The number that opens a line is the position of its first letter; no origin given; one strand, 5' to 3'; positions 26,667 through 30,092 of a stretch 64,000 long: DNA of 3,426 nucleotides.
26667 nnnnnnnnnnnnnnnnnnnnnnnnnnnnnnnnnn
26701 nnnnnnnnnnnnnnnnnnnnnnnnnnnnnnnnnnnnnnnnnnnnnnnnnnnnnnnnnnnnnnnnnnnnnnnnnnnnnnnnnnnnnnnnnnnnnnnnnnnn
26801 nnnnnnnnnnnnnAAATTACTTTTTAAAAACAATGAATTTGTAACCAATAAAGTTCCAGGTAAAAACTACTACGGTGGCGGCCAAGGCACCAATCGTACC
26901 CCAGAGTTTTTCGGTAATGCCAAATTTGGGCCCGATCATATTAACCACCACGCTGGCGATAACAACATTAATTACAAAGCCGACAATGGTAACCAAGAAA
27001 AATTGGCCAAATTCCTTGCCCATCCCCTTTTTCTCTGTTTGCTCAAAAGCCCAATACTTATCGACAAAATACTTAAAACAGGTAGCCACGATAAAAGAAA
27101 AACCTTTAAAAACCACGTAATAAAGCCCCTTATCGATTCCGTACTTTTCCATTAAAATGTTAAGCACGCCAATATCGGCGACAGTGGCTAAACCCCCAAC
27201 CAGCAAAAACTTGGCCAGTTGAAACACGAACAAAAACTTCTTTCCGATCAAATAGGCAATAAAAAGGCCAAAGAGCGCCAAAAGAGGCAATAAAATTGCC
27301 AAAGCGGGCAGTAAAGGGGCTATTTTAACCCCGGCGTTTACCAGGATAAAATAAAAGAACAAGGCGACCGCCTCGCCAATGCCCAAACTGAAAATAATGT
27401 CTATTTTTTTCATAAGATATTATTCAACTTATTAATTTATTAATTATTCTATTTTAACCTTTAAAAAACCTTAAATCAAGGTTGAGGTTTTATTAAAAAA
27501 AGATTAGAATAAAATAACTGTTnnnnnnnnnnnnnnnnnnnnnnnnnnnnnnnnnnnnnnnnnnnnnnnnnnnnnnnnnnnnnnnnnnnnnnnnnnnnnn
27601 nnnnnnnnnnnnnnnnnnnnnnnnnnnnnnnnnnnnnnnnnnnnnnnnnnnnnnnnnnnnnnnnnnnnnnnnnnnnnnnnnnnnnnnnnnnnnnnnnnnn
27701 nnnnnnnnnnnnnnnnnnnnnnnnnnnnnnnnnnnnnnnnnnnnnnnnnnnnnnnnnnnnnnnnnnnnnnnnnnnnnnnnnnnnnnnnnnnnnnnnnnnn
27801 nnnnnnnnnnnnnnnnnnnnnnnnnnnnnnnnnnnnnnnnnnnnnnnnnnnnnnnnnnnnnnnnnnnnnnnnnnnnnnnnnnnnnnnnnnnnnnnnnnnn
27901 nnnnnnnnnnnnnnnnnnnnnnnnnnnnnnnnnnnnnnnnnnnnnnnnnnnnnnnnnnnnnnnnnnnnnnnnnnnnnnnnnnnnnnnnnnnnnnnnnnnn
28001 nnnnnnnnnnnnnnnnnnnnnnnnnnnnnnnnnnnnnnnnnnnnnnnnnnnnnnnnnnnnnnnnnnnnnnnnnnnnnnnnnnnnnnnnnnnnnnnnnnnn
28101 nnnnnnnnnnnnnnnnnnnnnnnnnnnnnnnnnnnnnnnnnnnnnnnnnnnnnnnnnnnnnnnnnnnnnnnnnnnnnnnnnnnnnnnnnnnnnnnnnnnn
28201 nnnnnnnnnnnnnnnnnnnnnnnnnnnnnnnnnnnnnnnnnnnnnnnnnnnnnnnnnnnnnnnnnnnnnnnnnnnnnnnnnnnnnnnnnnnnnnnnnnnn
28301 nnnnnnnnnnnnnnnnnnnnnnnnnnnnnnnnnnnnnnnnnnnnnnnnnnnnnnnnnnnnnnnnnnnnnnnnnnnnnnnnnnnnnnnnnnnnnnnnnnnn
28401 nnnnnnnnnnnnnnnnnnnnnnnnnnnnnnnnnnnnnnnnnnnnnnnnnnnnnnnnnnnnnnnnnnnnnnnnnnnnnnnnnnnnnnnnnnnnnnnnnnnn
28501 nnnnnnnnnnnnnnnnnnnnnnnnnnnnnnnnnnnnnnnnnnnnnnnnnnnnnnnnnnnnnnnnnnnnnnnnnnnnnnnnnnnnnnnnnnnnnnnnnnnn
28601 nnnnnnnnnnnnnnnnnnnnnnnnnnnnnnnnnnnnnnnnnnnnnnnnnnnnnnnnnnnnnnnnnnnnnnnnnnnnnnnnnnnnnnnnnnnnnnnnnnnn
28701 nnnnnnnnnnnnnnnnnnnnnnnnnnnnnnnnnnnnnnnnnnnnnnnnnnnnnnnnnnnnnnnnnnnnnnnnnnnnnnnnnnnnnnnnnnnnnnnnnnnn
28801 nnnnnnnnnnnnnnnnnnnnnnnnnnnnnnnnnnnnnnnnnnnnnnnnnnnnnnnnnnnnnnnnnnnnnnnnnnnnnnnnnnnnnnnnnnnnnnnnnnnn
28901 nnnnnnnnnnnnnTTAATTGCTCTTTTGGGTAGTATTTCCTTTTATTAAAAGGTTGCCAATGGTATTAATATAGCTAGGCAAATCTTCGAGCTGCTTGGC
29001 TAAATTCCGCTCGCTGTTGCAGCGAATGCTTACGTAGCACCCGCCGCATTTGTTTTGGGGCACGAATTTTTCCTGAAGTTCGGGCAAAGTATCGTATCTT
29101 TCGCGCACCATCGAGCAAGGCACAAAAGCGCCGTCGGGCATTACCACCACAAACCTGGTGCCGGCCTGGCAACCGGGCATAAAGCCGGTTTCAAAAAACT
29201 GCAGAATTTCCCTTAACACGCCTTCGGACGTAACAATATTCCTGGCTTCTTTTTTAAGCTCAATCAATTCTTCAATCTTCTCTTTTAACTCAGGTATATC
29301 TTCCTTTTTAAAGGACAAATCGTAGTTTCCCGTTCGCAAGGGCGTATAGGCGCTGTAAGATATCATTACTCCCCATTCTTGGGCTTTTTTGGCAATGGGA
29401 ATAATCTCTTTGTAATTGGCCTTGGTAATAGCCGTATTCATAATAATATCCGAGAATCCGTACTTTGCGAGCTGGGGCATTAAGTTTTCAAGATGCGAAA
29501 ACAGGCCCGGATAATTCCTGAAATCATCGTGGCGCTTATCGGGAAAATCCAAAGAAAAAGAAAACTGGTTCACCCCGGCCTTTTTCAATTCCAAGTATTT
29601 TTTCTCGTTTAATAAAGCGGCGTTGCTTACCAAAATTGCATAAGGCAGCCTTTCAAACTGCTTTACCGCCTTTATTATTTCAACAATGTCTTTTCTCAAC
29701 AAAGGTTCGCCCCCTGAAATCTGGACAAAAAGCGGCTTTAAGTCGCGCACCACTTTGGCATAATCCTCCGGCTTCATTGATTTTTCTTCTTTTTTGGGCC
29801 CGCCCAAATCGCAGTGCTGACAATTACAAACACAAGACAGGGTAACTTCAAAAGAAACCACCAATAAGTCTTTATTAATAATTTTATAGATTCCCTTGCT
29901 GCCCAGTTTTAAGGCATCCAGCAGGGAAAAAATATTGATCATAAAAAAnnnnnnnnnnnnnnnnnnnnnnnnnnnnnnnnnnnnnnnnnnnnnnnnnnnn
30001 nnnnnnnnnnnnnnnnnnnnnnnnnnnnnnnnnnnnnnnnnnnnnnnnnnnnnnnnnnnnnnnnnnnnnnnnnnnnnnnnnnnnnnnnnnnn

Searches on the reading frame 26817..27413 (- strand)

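Call 46: search_protein_families(library=pfam, proteins=[window:26817-27413:-], max_evalue=0.00001)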
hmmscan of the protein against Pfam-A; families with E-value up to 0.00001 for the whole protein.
window:26817-27413:- (198 aa): 1 family
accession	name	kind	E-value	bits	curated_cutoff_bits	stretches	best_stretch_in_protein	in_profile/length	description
PF04138.20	GtrA_DPMS_TM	-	8.9e-22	77.9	26.1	1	68-196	1-117/117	GtrA/DPMS, transmembrane domain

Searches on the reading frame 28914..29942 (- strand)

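Call 45: search_protein_families(library=pfam, proteins=[window:28914-29942:-], max_evalue=0.00001)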
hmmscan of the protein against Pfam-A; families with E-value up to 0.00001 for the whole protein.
window:28914-29942:- (342 aa): 1 family
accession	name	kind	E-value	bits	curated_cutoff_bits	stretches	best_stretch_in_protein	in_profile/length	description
PF04055.27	Radical_SAM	-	2.9e-18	67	29.5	1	33-184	3-163/166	Radical SAM superfamily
